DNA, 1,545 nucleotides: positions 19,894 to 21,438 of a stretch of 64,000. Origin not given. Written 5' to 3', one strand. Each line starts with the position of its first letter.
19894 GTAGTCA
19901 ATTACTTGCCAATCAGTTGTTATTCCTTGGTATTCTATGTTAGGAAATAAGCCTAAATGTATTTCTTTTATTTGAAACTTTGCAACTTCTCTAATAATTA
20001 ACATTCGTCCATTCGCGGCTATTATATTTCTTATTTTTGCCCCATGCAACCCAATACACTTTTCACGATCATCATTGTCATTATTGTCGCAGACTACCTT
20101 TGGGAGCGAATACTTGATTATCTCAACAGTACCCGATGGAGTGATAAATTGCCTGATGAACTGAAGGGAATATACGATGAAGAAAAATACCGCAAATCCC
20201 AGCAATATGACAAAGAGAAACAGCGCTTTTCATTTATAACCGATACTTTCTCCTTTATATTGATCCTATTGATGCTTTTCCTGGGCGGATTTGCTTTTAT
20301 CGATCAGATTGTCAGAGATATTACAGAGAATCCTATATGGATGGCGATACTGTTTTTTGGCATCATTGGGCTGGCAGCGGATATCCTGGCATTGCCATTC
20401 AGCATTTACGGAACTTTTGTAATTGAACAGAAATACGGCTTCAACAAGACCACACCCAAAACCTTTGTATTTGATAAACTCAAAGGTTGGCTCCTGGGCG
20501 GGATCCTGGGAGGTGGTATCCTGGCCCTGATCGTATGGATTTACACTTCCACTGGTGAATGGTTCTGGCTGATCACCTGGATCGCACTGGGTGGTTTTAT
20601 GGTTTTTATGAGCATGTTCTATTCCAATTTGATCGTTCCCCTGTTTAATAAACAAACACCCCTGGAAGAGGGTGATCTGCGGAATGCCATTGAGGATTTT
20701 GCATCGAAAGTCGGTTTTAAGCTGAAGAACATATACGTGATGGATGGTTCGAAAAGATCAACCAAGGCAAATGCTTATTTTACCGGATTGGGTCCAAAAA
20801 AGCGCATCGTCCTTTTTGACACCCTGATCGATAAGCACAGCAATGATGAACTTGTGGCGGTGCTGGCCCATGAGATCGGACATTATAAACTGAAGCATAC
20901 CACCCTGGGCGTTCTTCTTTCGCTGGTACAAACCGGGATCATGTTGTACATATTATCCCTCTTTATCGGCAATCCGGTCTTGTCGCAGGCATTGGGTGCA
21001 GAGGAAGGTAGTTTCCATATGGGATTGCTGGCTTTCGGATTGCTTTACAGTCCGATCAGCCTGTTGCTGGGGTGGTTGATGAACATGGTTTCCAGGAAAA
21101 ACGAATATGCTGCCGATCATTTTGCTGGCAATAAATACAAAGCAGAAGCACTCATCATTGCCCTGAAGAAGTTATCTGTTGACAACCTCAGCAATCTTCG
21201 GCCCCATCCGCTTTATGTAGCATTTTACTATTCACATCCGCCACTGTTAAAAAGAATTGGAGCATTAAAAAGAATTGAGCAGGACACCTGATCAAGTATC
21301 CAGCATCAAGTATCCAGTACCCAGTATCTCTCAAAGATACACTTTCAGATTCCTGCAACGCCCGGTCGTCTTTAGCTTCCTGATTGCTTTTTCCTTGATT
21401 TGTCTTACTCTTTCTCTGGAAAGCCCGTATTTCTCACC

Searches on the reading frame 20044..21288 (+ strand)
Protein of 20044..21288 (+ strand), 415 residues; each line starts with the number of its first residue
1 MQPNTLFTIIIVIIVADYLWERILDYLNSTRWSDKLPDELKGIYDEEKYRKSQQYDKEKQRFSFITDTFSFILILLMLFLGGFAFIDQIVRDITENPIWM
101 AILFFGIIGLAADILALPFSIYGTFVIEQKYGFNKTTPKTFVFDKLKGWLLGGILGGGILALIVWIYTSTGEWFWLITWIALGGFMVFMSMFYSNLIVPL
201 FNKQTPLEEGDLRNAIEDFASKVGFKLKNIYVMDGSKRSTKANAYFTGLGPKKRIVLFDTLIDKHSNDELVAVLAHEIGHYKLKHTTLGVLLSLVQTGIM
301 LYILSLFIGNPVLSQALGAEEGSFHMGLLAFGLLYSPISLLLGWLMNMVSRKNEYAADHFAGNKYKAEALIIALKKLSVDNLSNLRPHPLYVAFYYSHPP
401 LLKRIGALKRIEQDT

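Call 11: search_protein_families(library=pfam, proteins=[window:20044-21288:+], max_evalue=0.001)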
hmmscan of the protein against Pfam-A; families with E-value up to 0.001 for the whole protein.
window:20044-21288:+ (415 aa): 2 families
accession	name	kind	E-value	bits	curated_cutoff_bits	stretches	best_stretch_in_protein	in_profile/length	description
PF16491.10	Peptidase_M48_N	-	1e-59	201.8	27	1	33-203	9-179/179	CAAX prenyl protease N-terminal, five membrane helices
PF01435.24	Peptidase_M48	-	7.2e-37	127.5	20.3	1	206-411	1-185/186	Peptidase family M48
